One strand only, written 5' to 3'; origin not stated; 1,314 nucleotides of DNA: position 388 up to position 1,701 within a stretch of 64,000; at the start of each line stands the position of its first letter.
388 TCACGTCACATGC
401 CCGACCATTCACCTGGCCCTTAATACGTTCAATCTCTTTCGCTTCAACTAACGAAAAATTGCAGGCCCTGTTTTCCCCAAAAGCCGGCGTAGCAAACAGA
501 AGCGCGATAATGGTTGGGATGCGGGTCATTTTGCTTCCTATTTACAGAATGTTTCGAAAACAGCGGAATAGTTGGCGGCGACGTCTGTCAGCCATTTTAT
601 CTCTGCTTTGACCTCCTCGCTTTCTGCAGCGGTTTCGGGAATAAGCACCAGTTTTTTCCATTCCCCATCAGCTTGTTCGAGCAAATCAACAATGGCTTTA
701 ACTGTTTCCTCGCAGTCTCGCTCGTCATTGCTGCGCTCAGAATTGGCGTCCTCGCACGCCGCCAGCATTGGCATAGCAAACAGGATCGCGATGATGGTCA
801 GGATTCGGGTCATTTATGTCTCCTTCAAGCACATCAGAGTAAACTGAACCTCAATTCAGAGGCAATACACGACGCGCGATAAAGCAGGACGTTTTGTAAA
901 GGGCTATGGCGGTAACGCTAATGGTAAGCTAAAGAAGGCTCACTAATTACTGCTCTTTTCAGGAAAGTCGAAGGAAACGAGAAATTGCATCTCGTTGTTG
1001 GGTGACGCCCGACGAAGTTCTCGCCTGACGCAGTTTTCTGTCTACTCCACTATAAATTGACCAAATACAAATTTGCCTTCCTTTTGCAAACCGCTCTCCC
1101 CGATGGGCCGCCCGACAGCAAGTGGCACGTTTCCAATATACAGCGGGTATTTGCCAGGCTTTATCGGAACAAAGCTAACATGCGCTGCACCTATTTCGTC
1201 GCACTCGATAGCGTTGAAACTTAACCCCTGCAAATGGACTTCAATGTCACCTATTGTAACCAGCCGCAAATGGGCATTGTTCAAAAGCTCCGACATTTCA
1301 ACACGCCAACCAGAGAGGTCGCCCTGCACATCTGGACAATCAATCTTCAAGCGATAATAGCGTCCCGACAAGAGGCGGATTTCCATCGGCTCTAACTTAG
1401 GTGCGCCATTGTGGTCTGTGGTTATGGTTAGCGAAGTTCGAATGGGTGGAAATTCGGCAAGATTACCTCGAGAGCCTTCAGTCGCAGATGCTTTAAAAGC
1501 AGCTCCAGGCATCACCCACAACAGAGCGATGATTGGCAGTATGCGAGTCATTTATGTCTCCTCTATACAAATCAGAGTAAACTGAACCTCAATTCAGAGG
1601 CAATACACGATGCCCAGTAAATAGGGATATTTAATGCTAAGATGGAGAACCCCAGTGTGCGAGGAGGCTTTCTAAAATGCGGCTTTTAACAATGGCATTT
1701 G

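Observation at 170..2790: Unrelated small exported proteins share one duplicated promoter/RBS/signal-peptide module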

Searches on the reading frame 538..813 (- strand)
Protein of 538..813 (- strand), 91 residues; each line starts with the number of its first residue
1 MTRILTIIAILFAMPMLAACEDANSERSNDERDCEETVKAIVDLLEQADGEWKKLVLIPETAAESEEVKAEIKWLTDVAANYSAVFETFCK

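Call 9: search_protein_families(library=pfam, proteins=[window:538-813:-], max_evalue=1)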
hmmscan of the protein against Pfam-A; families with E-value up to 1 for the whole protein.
window:538-813:- (91 aa): 1 family
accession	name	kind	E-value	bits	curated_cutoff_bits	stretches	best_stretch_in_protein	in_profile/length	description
PF19876.4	DUF6349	-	0.083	13.4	25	1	18-83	67-126/169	Family of unknown function (DUF6349)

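Call 50: search_protein_representatives(alignment_id=A4)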
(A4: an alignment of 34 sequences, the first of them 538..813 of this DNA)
Query: 34 sequences, 79 profile positions. Proteins with E-value up to 0.001 (for the whole library): 177; up to 1e-10: 5; up to 1e-30: 0. The best 150 are listed.
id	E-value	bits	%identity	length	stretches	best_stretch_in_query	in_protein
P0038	1.4e-12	64.5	-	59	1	1-53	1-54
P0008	3.0e-12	63.4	-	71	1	1-69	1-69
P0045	2.7e-11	60.3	-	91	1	1-62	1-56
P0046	6.1e-11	59.2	-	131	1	1-48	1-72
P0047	1.0e-10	58.5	-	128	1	1-54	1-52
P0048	1.3e-10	58.2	-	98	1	1-37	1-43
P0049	1.5e-10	58.0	-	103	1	1-68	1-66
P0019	1.7e-10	57.8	-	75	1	1-54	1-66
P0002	1.9e-10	57.6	-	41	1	1-46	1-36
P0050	3.8e-10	56.7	-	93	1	1-63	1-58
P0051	4.3e-10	56.5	-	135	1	1-51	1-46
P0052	4.9e-10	56.3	-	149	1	1-52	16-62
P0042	6.7e-10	55.9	-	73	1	1-53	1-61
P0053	6.8e-10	55.9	-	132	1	1-33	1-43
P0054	7.4e-10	55.8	-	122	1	1-54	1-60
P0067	3.4e-09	53.7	-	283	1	1-47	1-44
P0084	1.0e-08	52.1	-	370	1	1-33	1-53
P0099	2.7e-08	50.8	-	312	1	1-51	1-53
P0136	1.1e-06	45.6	-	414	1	1-24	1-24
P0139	1.4e-06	45.3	-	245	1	1-51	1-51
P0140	1.5e-06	45.2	-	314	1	1-24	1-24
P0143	1.8e-06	44.9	-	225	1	1-24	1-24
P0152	2.7e-06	44.3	-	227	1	1-40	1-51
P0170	1.7e-05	41.8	-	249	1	1-19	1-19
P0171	2.0e-05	41.6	-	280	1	1-25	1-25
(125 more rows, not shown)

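Call 54: search_protein_families(library=ncbifam, proteins=[window:538-813:-, P0136, P0084, P0140, P0099, P0067], max_evalue=0.1)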
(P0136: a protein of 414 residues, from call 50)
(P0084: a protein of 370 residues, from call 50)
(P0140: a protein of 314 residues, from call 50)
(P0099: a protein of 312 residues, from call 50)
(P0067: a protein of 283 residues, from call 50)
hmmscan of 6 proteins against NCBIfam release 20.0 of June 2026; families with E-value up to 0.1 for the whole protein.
window:538-813:- (91 aa): 3 families
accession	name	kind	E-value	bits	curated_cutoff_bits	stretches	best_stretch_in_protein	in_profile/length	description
NF040801.1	spore_GerD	equivalog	0.0016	18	100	1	8-51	2-44/174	spore germination lipoprotein GerD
TIGR01495.1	ETRAMP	paralog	0.023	14.7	32.75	1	2-59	4-55/85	ETRAMP family protein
NF041428.1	TrsH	subfamily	0.047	13.8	150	1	1-40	1-38/149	TrsH/TraH family protein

P0136 (414 aa): 1 family
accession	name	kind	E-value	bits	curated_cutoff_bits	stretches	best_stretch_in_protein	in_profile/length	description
TIGR01843.1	type_I_hlyD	subfamily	0.057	12.4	208.65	1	257-388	74-184/422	HlyD family type I secretion periplasmic adaptor subunit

P0084 (370 aa): 12 families
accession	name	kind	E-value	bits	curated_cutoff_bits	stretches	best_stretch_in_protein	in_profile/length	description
TIGR02037.1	degP_htrA_DO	subfamily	1.3e-23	83.6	416.2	1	129-283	48-198/434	Do family serine endopeptidase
NF041521.1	HhoA_HhoB_HtrA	equivalog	5.6e-16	58.8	450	1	119-285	28-199/335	HhoA/HhoB/HtrA family serine endopeptidase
NF033740.0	MarP_fam_protase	equivalog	1e-15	57.7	250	1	148-285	213-353/390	MarP family serine protease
TIGR02038.1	protease_degS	equivalog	2.2e-14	53.4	422.95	1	136-314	68-241/351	outer membrane-stress sensor serine endopeptidase DegS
NF008189.1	PRK10942.1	equivalog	4.1e-14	51.9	720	1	136-287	103-256/477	serine endoprotease DegP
NF008147.1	PRK10898.1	equivalog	3.7e-13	49.3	408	1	136-308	68-236/352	outer membrane-stress sensor serine endopeptidase DegS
NF047968.1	SerProtHtrA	equivalog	6.8e-12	45.4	470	1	142-287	81-234/357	serine protease HtrA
NF007526.1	PRK10139.1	equivalog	1.3e-11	43.9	756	1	114-287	63-234/456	serine endoprotease DegQ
NF040960.1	MamE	equivalog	1.7e-10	40.1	800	1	94-285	65-266/659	magnetosome formation protease MamE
NF053637.1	SerProtHtrAspr2045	equivalog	2e-10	40.2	650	1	63-288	24-256/394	serine protease HtrA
NF040961.1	MamO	equivalog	3.6e-09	35.5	800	1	89-296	47-253/648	magnetosome protein MamO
NF050055.1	SerProtHtrAMycob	equivalog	2e-08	33.6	800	1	147-287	228-381/502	serine protease HtrA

P0140 (314 aa): 2 families
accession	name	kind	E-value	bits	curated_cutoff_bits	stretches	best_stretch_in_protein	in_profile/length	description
NF033886.1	T4SS_DotA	equivalog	0.029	13.3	500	1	121-258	245-381/790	type IVB secretion system protein DotA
TIGR04311.1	rSAM_Geo_metal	subfamily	0.042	12.9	400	1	198-278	225-305/423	radical SAM/SPASM family putative metalloenzyme maturase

P0099 (312 aa): 0 families

P0067 (283 aa): 0 families

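Call 55: search_protein_families(library=pfam, proteins=[P0136, P0084, P0140, P0099, P0067, P0171, P0170, P0139, P0152, P0143], max_evalue=0.001)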
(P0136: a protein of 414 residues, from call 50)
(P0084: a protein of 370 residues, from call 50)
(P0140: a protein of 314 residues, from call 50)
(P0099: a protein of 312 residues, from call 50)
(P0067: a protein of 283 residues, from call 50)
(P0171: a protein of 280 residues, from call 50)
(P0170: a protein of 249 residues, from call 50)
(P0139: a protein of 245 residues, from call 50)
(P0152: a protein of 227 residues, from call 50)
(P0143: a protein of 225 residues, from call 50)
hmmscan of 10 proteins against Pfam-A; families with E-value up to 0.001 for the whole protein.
P0136 (414 aa): 0 families

P0084 (370 aa): 2 families
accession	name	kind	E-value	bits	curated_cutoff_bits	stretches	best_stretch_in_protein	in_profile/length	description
PF13365.12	Trypsin_2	-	1.8e-23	84.3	27.6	1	150-282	1-144/144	Trypsin-like peptidase domain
PF00089.32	Trypsin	-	2.4e-05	24.7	20.6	1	187-285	73-197/220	Trypsin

P0140 (314 aa): 0 families

P0099 (312 aa): 0 families

P0067 (283 aa): 0 families

P0171 (280 aa): 0 families

P0170 (249 aa): 0 families

P0139 (245 aa): 0 families

P0152 (227 aa): 0 families

P0143 (225 aa): 0 families

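Call 58: search_protein_families(library=pfam, alignment_id=A5, max_evalue=0.001)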
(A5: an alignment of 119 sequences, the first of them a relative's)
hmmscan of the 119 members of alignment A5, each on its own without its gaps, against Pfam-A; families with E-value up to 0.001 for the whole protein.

A. member 1, P0045 (91 aa): 0 families

B. families by the number of members that match (of 119 scanned): 20 families
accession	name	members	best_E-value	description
PF04832.17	SOUL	2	2.2e-41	SOUL heme-binding protein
PF16747.10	Adhesin_E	2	1.4e-12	Surface-adhesin protein E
PF13365.12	Trypsin_2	1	1.8e-23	Trypsin-like peptidase domain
PF13414.12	TPR_11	1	5.6e-14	TPR repeat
PF07719.23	TPR_2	1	3e-12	Tetratricopeptide repeat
PF13432.12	TPR_16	1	6.7e-12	Tetratricopeptide repeat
PF13431.12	TPR_17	1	8.5e-11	Tetratricopeptide repeat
PF00515.34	TPR_1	1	3.4e-09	Tetratricopeptide repeat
PF14559.12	TPR_19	1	5.8e-09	Tetratricopeptide repeat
PF13181.12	TPR_8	1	6.6e-07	Tetratricopeptide repeat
PF25184.1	YxzE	1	2.8e-06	YxzE-like putative bacteriocin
PF13424.12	TPR_12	1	4.4e-06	Tetratricopeptide repeat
PF13428.12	TPR_14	1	5.3e-06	Tetratricopeptide repeat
PF13176.12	TPR_7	1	1.9e-05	Tetratricopeptide repeat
PF00089.32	Trypsin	1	2.4e-05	Trypsin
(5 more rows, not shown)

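Call 97: predict_structure(protein=window:538-813:-)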
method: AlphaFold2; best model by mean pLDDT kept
length: 91 residues; sequences in the alignment: 1
mean_pLDDT: 57.1   pTM: 0.40
mean pLDDT of the five models: 57.1, 52.9, 52.4, 52.2, 51.5
residues with pLDDT >= 90: 0; 70-90: 2; 50-70: 78; < 50: 11
segments of 3 or more residues with pLDDT < 50: 1-7
pLDDT, mean of each block of 10 residues (from residue 1): 49 56 55 61 61 52 60 64 57 46
secondary structure, 60 per line:
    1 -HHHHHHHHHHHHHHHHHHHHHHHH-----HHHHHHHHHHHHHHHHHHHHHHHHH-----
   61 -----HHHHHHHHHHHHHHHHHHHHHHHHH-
elements in order: H2-25 H31-55 H66-90

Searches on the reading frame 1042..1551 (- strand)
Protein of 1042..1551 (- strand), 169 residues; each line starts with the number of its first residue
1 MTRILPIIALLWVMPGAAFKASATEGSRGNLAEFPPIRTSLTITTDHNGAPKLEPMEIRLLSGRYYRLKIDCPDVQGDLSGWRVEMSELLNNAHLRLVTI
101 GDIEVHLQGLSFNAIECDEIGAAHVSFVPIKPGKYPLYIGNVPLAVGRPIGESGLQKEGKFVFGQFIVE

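Call 9: search_protein_families(library=pfam, proteins=[window:1042-1551:-], max_evalue=1)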
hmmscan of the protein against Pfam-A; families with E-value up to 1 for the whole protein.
window:1042-1551:- (169 aa): 0 families

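Call 10: find_encoding_contigs(protein=window:1042-1551:-, flank=10000, max_places=6)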
Protein window:1042-1551:- (169 aa): 7 contigs read that carry it; 6 places shown.
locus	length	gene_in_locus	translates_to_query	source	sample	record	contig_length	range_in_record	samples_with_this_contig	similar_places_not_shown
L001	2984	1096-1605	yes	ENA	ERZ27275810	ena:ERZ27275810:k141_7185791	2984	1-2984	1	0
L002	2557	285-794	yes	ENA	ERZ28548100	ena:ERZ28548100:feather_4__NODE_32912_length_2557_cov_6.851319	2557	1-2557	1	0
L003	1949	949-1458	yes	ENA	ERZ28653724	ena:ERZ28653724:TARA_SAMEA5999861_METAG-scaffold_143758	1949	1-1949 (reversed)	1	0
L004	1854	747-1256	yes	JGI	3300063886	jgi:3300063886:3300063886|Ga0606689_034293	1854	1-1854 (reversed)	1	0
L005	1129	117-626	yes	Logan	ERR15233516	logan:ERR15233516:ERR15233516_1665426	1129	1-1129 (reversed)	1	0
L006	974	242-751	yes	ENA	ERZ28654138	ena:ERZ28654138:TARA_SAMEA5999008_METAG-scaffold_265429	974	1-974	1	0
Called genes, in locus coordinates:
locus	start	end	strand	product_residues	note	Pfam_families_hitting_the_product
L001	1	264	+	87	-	?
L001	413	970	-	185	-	-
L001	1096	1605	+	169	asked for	-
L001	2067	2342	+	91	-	-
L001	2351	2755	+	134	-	-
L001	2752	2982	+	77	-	?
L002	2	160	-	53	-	?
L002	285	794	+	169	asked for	-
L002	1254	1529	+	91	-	-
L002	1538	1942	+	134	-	-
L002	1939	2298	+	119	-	-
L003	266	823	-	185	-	-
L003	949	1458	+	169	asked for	-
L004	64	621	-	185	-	-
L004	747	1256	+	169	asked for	-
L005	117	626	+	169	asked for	-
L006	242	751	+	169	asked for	-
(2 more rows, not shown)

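Call 54: search_protein_families(library=ncbifam, proteins=[window:1042-1551:-], max_evalue=0.1)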
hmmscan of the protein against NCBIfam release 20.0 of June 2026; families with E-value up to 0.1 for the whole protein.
window:1042-1551:- (169 aa): 0 families

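Call 59: find_homologous_proteins(query=window:1042-1551:-, max_evalue=0.001)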
Query window:1042-1551:- (169 aa): 634 proteins with E <= 0.001 among 669 candidates; the best 120 are listed.
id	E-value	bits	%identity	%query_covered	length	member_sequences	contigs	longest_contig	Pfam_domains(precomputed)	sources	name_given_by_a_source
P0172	6.7e-98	344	91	100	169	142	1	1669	-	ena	-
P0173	4.5e-97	341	90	100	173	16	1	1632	-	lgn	-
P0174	6.0e-88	311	82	100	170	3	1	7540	-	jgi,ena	jgi:hypothetical protein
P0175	1.9e-76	274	74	100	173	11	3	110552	-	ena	-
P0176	2.3e-74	267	72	100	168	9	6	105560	-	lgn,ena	-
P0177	1.3e-73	265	70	100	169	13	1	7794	-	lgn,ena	-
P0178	7.1e-73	262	69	100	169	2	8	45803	-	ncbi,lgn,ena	-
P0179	2.2e-72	261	69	100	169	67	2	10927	-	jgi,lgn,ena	-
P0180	2.7e-72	260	75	91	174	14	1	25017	-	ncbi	-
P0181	7.7e-72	259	70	96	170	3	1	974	-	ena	-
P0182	9.0e-72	259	74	89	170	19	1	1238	-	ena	-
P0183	9.3e-72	259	75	91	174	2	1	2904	-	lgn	-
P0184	2.4e-71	257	71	94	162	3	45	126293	-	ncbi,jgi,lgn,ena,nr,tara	ncbi:MAG TPA: hypothetical protein DEQ83_04165 [Rhodobiaceae bacterium]|jgi:hypothetical protein|nr:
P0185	2.5e-71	257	73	90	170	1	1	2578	-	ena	-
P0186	2.6e-71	257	69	99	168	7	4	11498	-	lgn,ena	-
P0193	4.8e-71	256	72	100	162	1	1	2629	-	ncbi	-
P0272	2.8e-69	251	71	87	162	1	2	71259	-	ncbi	-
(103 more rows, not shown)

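Call 73: find_encoding_contigs(protein=P0272, flank=10000, max_places=3)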
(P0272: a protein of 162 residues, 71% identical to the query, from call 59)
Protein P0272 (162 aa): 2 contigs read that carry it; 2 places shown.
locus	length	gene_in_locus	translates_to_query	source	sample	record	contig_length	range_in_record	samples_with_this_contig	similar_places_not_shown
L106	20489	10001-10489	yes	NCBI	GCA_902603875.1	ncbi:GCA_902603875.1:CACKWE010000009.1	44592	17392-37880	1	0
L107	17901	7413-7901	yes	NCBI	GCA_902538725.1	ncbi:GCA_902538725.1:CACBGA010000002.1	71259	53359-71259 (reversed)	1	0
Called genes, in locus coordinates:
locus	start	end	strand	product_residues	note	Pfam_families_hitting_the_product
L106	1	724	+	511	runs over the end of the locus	PF00501:AMP-binding, PF13193:AMP-binding_C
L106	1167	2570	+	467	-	PF00171:Aldedh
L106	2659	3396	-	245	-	-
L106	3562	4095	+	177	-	-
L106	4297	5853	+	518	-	PF00501:AMP-binding, PF13193:AMP-binding_C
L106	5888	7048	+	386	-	PF02771:Acyl-CoA_dh_N, PF00441:Acyl-CoA_dh_1, PF08028:Acyl-CoA_dh_2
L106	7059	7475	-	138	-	PF13622:4HBT_3, PF03061:4HBT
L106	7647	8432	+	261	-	PF00378:ECH_1, PF16113:ECH_2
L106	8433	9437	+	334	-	PF16884:ADH_N_2, PF00107:ADH_zinc_N, PF13602:ADH_zinc_N_2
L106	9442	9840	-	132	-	-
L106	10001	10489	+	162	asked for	-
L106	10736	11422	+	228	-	PF04140:ICMT, PF04191:PEMT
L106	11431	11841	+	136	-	PF26512:SOI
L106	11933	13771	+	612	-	PF12228:DUF3604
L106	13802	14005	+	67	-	PF01361:Tautomerase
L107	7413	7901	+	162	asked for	-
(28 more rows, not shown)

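Call 74: find_encoding_contigs(protein=P0193, flank=10000, max_places=3)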
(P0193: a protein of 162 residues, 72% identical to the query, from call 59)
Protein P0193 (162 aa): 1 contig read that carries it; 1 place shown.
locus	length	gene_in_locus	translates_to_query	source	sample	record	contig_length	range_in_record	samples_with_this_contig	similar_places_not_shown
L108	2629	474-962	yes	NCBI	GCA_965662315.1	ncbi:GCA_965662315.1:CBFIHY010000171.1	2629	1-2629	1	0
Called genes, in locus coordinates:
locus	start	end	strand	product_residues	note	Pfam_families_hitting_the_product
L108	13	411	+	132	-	-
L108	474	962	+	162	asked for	-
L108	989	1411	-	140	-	-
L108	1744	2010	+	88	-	-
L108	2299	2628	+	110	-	?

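Call 88: search_protein_families(library=phrogs, proteins=[window:1042-1551:-], max_evalue=0.001)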
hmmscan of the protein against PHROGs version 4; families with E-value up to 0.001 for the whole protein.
window:1042-1551:- (169 aa): 0 families

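Call 90: predict_structure(alignment_id=A6)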
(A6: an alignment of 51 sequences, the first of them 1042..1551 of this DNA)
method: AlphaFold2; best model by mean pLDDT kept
length: 169 residues; sequences in the alignment: 51
mean_pLDDT: 71.7   pTM: 0.65
mean pLDDT of the five models: 71.7, 71.2, 69.3, 68.4, 66.8
residues with pLDDT >= 90: 34; 70-90: 58; 50-70: 51; < 50: 26
segments of 3 or more residues with pLDDT < 50: 15-28, 145-153
pLDDT, mean of each block of 10 residues (from residue 1): 53 49 47 79 83 92 91 68 81 74 58 69 87 91 52 56 92
secondary structure, 60 per line:
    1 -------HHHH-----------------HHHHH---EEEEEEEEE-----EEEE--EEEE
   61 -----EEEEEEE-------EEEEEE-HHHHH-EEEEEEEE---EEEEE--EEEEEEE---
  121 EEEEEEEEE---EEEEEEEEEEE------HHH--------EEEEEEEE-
elements in order: H8-11 H29-33 E37-45 E51-54 E57-60 E66-72 E80-85 H87-91 E93-100 E104-108 E111-117 E121-129 E133-143 E161-168

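Call 94: fold_search(model_id=the predicted structure, library=pdb)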
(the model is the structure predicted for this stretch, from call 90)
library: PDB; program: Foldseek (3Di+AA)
matches with E <= 10: 1753; with E <= 0.001: 69
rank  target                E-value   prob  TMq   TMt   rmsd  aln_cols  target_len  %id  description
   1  7z3i_B                5.8e-05  1.00  0.43  0.54   6.0       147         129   14  Crystal structure of the cupredoxin AcoP from Acidithiobacillus ferrooxidans, M171A mutant (released 2023-09-13)
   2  6wcn                  7.3e-05  1.00  0.42  0.18   6.6       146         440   10  Crystal structure of Laccase from Thermus thermophilus HB27 with an open conformation of beta-hairpin (Average deposited (released 2021-03-31)
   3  8z59_B                8.6e-05  1.00  0.48  0.20   6.4       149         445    9  The X-Ray crystal structure of multicopper oxidase from Sulfurimonas sp. (released 2025-02-19)
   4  9cpm                  1.1e-04  1.00  0.45  0.20   6.6       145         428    9  Thermus thermophilus HB27 laccase (Tth-Lac) mutant with partial deletion of beta-hairpin sequence (released 2025-02-05)
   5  2xu9                  1.4e-04  1.00  0.43  0.19   6.6       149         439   10  Crystal structure of Laccase from Thermus thermophilus HB27 (released 2011-10-26)
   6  3m88_A                1.4e-04  1.00  0.37  0.51   8.9       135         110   15  Crystal structure of the cysteine protease inhibitor, EhICP2, from Entamoeba histolytica (released 2011-02-02)
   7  7z3f_B                1.4e-04  1.00  0.42  0.54   6.5       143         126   15  Crystal structure of the cupredoxin AcoP from Acidithiobacillus ferrooxidans, oxidized form (released 2023-09-13)
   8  7z3b_A                1.4e-04  1.00  0.40  0.48  10.7       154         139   12  Crystal structure of the cupredoxin AcoP from Acidithiobacillus ferrooxidans, reduced form (released 2023-09-13)
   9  6xiz_A                1.4e-04  1.00  0.39  0.16   7.1       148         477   12  Crystal structure of multi-copper oxidase from Pediococcus acidilactici (released 2021-03-10)
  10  6w2k_A                1.5e-04  1.00  0.43  0.19   6.6       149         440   10  Crystal structure of laccase from Thermus thermophilus HB27 in reducing conditions (Na2,S2,O2, 20 min) (released 2021-03-10)
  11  7z3g_A                1.5e-04  1.00  0.41  0.49  10.5       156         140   11  Crystal structure of the cupredoxin AcoP from Acidithiobacillus ferrooxidans, H166A mutant (released 2023-09-13)
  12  7z3g_B                1.6e-04  1.00  0.43  0.54   6.9       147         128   15  Crystal structure of the cupredoxin AcoP from Acidithiobacillus ferrooxidans, H166A mutant (released 2023-09-13)
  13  3m86_B                1.6e-04  1.00  0.37  0.53   8.1       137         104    9  Crystal structure of the cysteine protease inhibitor, EhICP2, from Entamoeba histolytica (released 2011-02-02)
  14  7z3i_A                1.7e-04  1.00  0.43  0.51  10.2       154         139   11  Crystal structure of the cupredoxin AcoP from Acidithiobacillus ferrooxidans, M171A mutant (released 2023-09-13)
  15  3m86_A                1.7e-04  1.00  0.36  0.50   9.4       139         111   12  Crystal structure of the cysteine protease inhibitor, EhICP2, from Entamoeba histolytica (released 2011-02-02)
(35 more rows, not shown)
